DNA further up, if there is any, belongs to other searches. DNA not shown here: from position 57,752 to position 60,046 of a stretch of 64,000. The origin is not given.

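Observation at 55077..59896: cooS - [FeFe]-hydrogenase - SMR - alcohol dehydrogenase block fused onto a microcompartment operon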

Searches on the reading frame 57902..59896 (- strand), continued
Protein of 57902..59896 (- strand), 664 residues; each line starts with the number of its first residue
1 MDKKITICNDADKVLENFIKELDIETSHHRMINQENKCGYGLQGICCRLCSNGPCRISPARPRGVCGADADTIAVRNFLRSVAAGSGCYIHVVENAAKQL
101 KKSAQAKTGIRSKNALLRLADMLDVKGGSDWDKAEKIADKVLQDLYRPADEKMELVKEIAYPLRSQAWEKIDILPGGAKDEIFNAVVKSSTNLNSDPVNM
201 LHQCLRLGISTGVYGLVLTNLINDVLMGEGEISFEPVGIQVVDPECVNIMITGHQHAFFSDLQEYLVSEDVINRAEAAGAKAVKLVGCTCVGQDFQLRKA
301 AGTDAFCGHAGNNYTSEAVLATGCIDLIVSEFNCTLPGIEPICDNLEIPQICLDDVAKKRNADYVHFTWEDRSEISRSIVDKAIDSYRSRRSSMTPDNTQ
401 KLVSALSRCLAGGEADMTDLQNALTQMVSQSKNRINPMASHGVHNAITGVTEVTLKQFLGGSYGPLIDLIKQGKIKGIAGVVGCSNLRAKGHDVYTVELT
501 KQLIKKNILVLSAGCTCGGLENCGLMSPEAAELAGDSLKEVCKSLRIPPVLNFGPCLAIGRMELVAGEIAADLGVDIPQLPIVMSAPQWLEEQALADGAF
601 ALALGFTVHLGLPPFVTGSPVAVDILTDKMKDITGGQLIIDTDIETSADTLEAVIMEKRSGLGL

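Call 23: find_related_loci(query=A1, collection=genome_contigs, flank=10000)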
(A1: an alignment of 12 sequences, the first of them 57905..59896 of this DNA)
Query A1 (664 aa) in genome_contigs; peptide patterns used: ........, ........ (x = any residue, [..] = any of these).
599 stretches matched a pattern (row limit reached: there are more); 588 encode a relative of the query (tblastn E <= 1e-3); the best 80 are kept; 80 distinct loci.
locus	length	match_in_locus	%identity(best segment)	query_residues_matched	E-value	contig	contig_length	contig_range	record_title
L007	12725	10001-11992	86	1-664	0e+0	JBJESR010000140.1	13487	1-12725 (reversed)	MAG: Lentihominibacter sp. isolate PUUB22_bin.062 NODE_3621_length_13487_cov_6.551817, whole genome shotgun sequence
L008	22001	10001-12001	77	2-664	0e+0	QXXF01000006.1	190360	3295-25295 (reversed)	Clostridiales bacterium strain 16 Scaffold6_1, whole genome shotgun sequence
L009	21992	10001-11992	75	1-660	0e+0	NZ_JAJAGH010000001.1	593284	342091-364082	Hominibacterium faecale strain SF3 contig1, whole genome shotgun sequence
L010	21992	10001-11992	74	1-664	0e+0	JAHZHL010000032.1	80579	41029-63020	MAG: Bacillota bacterium isolate HRGM_Genome_3279 HRGM_Genome_3279_32, whole genome shotgun sequence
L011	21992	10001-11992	74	1-664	0e+0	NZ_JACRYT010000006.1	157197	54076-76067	Zhenpiania hominis strain BX12 BX-12_ctg0006, whole genome shotgun sequence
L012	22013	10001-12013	73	1-664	0e+0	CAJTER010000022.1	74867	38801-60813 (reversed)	Clostridia bacterium isolate C62_85_CA_BP genome assembly, contig: MGBC000178.22, whole genome shotgun sequence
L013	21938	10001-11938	72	1-664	0e+0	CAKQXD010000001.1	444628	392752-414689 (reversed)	MAG: uncultured Clostridia bacterium isolate REFINED_METABAT215_TOP10_CONTIGS_1500_ASSEMBLY_K77_MERGED__Hadza_MoBio_hadz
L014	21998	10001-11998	75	2-664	0e+0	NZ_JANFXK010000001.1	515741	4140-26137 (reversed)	Anaerovorax odorimutans strain SL.3.17 KBPEMAJO_1, whole genome shotgun sequence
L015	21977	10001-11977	69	1-664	0e+0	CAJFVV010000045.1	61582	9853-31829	Candidatus Pseudoscilispira faecavium isolate Coassembly_mag_557 genome assembly, contig: MAGpy_11413_min2k_bin_557_fak8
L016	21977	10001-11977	69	1-664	0e+0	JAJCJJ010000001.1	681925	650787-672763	Bacterium 210917-DFI.7.65 strain DFI.7.65 OHJDKNLD_1, whole genome shotgun sequence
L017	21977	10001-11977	68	1-664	0e+0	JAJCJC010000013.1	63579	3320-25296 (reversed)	Bacterium 210917-SL.2.15 strain SL.2.15 LEFIHFAD_13, whole genome shotgun sequence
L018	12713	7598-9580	68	1-664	0e+0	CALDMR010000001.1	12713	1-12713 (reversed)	MAG TPA_asm: uncultured Clostridia bacterium isolate ERR318703_bin.90_CONCOCT_v1.1_MAG genome assembly, contig: ERZ17645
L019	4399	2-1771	69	35-664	0e+0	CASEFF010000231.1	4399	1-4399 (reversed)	uncultured Firmicutes bacterium isolate Batch1_idba_bin.1314 genome assembly, contig: Batch1_idba_bin.1314.fa_k87_299452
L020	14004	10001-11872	65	4-664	0e+0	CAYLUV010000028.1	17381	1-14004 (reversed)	MAG TPA_asm: uncultured Lachnospiraceae bacterium isolate SRP350583_co1_310 genome assembly, contig: NODE_5642_length_17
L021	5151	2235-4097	64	7-664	0e+0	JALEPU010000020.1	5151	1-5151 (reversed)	MAG: Lachnospiraceae bacterium isolate SUG225 k141_5413892, whole genome shotgun sequence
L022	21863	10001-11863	64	7-664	0e+0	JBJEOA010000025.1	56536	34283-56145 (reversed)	MAG: Lachnospiraceae bacterium isolate LOHA14_bin.036 NODE_212_length_56536_cov_13.323171, whole genome shotgun sequence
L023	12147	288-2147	63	7-664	0e+0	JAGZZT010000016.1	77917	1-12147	MAG: Clostridium sp. isolate L3_060_144G1_dasL3_060_144G1_concoct_60 L3_060_144G1_scaffold_257, whole genome shotgun seq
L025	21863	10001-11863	61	6-664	0e+0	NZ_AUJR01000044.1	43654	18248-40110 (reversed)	[Clostridium] clostridioforme AGR2157 G614DRAFT_scaffold00041.41_C, whole genome shotgun sequence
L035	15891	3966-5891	59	7-664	0e+0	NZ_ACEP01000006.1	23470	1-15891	Anaerobutyricum hallii DSM 3353 E_hallii-1.0_Cont5.1, whole genome shotgun sequence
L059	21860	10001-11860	61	7-664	0e+0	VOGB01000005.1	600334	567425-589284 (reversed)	MAG: Candidatus Pseudoramibacter fermentans isolate EUB1.1 Bin_02_4, whole genome shotgun sequence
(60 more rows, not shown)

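Call 34: find_encoding_contigs(protein=P0090, flank=10000, max_places=2)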
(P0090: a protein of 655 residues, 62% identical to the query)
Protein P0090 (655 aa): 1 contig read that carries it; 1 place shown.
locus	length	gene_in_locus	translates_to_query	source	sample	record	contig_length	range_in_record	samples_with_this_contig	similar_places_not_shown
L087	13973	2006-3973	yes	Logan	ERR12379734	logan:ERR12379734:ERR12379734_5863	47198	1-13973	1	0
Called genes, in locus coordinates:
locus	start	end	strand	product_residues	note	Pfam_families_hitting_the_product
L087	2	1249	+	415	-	?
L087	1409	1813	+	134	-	PF02082:Rrf2, PF13412:HTH_24 (weak), PF01047:MarR (weak)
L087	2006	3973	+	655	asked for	PF03063:Prismane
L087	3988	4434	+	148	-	PF00037:Fer4 (faint), PF12797:Fer4_2 (faint), PF13237:Fer4_10 (faint), PF13187:Fer4_9 (faint), PF13247:Fer4_11, PF12838:Fer4_7 (weak), PF12837:Fer4_6 (weak)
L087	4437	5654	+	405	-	PF03486:HI0933_like (faint), PF07992:Pyr_redox_2, PF13450:NAD_binding_8 (faint), PF13738:Pyr_redox_3 (weak), PF00070:Pyr_redox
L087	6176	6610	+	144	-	PF03061:4HBT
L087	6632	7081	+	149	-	PF02082:Rrf2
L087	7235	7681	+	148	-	PF02082:Rrf2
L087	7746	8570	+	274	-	PF02540:NAD_synthase (weak)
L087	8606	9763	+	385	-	PF01053:Cys_Met_Meta_PP, PF00155:Aminotran_1_2 (weak), PF00266:Aminotran_5 (faint)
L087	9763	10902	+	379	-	PF01053:Cys_Met_Meta_PP, PF00155:Aminotran_1_2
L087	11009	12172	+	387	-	PF00266:Aminotran_5, PF01212:Beta_elim_lyase, PF01041:DegT_DnrJ_EryC1, PF00282:Pyridoxal_deC (faint)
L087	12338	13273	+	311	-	PF00291:PALP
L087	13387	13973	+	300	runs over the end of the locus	PF12146:Hydrolase_4 (faint), PF00135:COesterase, PF20434:BD-FAE, PF00561:Abhydrolase_1 (weak), PF07859:Abhydrolase_3, PF12697:Abhydrolase_6, PF00326:Peptidase_S9, PF03959:FSH1 (weak), +1 more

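Call 35: find_encoding_contigs(protein=P0037, flank=10000, max_places=2)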
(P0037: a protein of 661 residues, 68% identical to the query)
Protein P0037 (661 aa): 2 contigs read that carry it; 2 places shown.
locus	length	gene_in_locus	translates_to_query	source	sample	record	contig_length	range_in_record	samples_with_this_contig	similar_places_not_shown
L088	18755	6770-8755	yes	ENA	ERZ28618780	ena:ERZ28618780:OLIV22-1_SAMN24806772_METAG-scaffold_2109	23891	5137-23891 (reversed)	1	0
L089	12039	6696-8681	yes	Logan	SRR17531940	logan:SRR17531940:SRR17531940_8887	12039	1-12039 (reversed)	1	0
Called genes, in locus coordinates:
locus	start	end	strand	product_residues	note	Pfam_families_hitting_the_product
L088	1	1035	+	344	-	?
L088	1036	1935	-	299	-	PF00575:S1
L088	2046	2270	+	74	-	PF06107:DUF951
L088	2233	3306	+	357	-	PF00155:Aminotran_1_2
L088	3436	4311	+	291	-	PF03419:Peptidase_U4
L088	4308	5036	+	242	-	PF04542:Sigma70_r2, PF08281:Sigma70_r4_2 (weak), PF04545:Sigma70_r4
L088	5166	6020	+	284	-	PF00890:FAD_binding_2 (faint), PF01266:DAO (faint), PF07992:Pyr_redox_2, PF13738:Pyr_redox_3 (faint)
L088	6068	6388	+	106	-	PF00085:Thioredoxin, PF14595:Thioredoxin_9 (weak), PF13098:Thioredoxin_2, PF13905:Thioredoxin_8 (faint)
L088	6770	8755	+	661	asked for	PF03063:Prismane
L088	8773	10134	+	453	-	PF00037:Fer4 (faint), PF13187:Fer4_9 (weak), PF13237:Fer4_10 (weak), PF02906:Fe_hyd_lg_C, PF02256:Fe_hyd_SSU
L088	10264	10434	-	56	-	-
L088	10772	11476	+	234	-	PF14317:YcxB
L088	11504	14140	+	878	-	PF00133:tRNA-synt_1, PF09334:tRNA-synt_1g, PF13603:tRNA-synt_1_2, PF09334:tRNA-synt_1g (weak), PF08264:Anticodon_1, PF10458:Val_tRNA-synt_C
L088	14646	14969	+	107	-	PF01740:STAS, PF13466:STAS_2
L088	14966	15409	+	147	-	PF13581:HATPase_c_2, PF02518:HATPase_c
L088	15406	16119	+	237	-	PF04542:Sigma70_r2, PF04539:Sigma70_r3 (weak), PF08281:Sigma70_r4_2 (weak), PF04545:Sigma70_r4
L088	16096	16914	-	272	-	PF13566:DUF4130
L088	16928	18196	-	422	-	-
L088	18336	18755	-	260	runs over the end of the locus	-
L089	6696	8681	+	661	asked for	PF03063:Prismane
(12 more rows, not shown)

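Call 36: find_encoding_contigs(protein=P0059, flank=10000, max_places=2)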
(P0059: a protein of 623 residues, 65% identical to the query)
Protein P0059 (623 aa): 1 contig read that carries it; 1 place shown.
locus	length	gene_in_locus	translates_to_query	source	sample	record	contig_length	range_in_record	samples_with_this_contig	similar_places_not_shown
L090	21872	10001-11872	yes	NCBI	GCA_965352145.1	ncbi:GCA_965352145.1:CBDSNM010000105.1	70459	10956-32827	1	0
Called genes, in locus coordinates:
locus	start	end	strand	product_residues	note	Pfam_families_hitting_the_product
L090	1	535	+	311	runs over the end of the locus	PF13353:Fer4_12, PF04055:Radical_SAM, PF12837:Fer4_6 (faint), PF12838:Fer4_7 (faint), PF14697:Fer4_21 (faint), PF13237:Fer4_10 (weak), PF13187:Fer4_9 (weak), PF00037:Fer4 (weak), +2 more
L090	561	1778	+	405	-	PF00438:S-AdoMet_synt_N, PF02772:S-AdoMet_synt_M, PF02773:S-AdoMet_synt_C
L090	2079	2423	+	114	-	PF07883:Cupin_2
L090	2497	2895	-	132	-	PF00239:Resolvase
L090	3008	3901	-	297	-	PF00126:HTH_1, PF03466:LysR_substrate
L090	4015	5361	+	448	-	PF01554:MatE, PF03023:MurJ (faint), PF01554:MatE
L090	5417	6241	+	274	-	PF00497:SBP_bac_3, PF10613:Lig_chan-Glu_bd, PF12974:Phosphonate-bd (weak)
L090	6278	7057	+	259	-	PF00528:BPD_transp_1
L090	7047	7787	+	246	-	PF02463:SMC_N (weak), PF00005:ABC_tran, PF13304:AAA_21 (weak)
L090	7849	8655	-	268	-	PF24885:TPR_NPHP3, PF00515:TPR_1 (faint), PF13374:TPR_10 (weak), PF13424:TPR_12, PF13374:TPR_10, PF13424:TPR_12, PF17874:TPR_MalT (weak), PF13374:TPR_10 (weak), +5 more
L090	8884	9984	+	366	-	PF00724:Oxidored_FMN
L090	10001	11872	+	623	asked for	PF03063:Prismane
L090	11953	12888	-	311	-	PF13228:DUF4037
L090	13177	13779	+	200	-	PF13526:DUF4125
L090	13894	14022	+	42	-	-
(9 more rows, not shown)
